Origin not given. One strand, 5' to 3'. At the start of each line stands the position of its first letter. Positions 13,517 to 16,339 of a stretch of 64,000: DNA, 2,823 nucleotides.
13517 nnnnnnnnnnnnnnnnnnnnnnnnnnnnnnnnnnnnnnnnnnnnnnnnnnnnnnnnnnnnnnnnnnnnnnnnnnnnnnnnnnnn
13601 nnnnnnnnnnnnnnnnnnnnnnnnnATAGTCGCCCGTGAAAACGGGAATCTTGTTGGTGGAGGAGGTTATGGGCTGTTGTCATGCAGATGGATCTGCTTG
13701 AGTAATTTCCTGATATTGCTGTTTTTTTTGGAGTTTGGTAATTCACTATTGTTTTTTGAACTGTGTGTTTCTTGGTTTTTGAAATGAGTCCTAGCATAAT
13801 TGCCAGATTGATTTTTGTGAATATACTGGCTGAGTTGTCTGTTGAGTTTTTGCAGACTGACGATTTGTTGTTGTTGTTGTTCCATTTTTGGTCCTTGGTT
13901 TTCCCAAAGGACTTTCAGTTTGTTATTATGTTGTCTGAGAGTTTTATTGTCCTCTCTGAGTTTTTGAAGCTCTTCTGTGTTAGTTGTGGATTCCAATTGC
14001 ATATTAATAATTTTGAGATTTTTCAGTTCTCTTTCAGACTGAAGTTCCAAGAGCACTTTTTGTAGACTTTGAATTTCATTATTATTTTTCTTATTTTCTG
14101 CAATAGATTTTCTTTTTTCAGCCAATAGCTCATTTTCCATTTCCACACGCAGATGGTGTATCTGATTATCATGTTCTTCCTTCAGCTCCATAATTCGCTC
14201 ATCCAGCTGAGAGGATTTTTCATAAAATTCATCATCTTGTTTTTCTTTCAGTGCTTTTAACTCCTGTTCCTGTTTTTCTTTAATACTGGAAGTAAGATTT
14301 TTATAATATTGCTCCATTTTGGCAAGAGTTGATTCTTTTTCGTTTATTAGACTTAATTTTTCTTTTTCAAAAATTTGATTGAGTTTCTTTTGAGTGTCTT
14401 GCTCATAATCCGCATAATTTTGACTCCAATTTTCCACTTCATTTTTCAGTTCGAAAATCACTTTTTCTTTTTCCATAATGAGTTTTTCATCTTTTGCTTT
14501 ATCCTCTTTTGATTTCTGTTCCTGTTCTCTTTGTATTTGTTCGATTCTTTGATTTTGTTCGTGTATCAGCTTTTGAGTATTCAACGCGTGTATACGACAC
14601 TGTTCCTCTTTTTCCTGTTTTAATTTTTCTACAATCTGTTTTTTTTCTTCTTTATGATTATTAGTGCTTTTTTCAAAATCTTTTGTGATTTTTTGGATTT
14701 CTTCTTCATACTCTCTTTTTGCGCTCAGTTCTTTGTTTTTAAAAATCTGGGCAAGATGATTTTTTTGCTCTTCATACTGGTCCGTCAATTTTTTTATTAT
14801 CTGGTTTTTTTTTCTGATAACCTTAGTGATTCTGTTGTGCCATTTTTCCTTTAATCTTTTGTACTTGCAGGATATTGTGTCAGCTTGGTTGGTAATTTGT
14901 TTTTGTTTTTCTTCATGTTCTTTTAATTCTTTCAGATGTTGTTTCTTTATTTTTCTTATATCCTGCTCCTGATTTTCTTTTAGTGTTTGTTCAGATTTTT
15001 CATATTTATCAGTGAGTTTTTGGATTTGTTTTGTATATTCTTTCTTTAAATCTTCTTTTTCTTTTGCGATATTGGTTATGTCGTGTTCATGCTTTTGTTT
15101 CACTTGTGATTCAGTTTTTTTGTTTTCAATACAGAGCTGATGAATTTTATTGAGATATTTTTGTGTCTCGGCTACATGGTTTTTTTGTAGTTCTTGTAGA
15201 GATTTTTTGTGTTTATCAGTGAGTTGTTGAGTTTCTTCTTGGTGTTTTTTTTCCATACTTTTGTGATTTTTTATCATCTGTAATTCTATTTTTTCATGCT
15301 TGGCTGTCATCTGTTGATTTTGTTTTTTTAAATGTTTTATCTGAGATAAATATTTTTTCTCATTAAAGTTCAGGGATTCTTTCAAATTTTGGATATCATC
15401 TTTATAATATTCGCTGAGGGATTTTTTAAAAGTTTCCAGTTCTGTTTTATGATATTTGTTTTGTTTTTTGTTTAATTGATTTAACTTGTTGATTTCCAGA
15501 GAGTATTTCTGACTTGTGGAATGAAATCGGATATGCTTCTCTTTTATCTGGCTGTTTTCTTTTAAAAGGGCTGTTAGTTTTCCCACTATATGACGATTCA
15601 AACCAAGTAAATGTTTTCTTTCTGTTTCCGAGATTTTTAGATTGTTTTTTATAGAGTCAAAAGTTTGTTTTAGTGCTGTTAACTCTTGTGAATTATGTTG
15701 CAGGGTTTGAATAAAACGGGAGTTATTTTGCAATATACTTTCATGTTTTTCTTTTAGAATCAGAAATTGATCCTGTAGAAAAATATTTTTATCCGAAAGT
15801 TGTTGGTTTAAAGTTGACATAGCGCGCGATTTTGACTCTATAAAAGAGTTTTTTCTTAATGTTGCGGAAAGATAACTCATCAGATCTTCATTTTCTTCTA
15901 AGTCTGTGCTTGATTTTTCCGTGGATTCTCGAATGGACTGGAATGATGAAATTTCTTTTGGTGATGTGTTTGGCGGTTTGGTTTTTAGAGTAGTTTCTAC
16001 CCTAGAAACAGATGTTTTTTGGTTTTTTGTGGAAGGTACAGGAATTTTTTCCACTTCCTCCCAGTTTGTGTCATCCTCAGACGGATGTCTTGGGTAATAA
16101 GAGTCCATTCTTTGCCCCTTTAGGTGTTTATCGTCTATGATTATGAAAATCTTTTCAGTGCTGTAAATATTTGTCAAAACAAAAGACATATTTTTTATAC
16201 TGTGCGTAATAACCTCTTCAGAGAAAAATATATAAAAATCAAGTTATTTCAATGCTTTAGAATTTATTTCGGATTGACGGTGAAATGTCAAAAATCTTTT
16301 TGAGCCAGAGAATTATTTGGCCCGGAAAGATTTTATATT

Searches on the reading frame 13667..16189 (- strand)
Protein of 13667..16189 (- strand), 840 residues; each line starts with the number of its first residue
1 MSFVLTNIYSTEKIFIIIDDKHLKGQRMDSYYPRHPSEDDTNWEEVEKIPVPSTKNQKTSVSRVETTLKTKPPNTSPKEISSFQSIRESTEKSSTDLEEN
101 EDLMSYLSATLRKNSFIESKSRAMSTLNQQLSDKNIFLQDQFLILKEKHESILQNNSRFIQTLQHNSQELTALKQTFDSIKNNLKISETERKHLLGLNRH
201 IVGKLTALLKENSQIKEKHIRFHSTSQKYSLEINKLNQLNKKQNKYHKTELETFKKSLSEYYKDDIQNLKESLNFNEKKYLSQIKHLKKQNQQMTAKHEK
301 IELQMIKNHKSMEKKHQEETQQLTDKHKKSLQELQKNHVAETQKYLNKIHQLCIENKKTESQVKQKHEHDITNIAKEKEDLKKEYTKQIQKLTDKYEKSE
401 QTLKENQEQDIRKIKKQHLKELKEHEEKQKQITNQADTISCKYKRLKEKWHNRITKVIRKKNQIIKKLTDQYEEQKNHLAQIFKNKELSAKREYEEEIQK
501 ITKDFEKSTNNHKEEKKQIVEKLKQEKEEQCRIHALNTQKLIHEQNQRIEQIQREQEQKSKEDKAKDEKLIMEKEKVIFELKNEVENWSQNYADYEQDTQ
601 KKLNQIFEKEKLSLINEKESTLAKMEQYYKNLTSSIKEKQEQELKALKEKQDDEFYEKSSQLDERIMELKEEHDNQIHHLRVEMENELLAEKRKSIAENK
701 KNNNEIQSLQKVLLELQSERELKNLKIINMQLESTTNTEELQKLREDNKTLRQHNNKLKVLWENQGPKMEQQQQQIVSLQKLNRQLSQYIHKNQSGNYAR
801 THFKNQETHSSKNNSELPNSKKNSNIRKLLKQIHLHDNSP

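Call 18: search_protein_families(library=pfam, proteins=[window:13667-16189:-], max_evalue=0.01)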
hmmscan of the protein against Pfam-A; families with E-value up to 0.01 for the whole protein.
window:13667-16189:- (840 aa): 0 families

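Call 69: search_protein_families(library=ncbifam, proteins=[window:13667-16189:-], max_evalue=0.01)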
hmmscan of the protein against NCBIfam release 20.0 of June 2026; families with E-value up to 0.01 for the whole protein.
window:13667-16189:- (840 aa): 0 families
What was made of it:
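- On MA-clan zinc metallopeptidase (gluzincin; nearest family M13): NCBIfam gives nothing (call 69).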
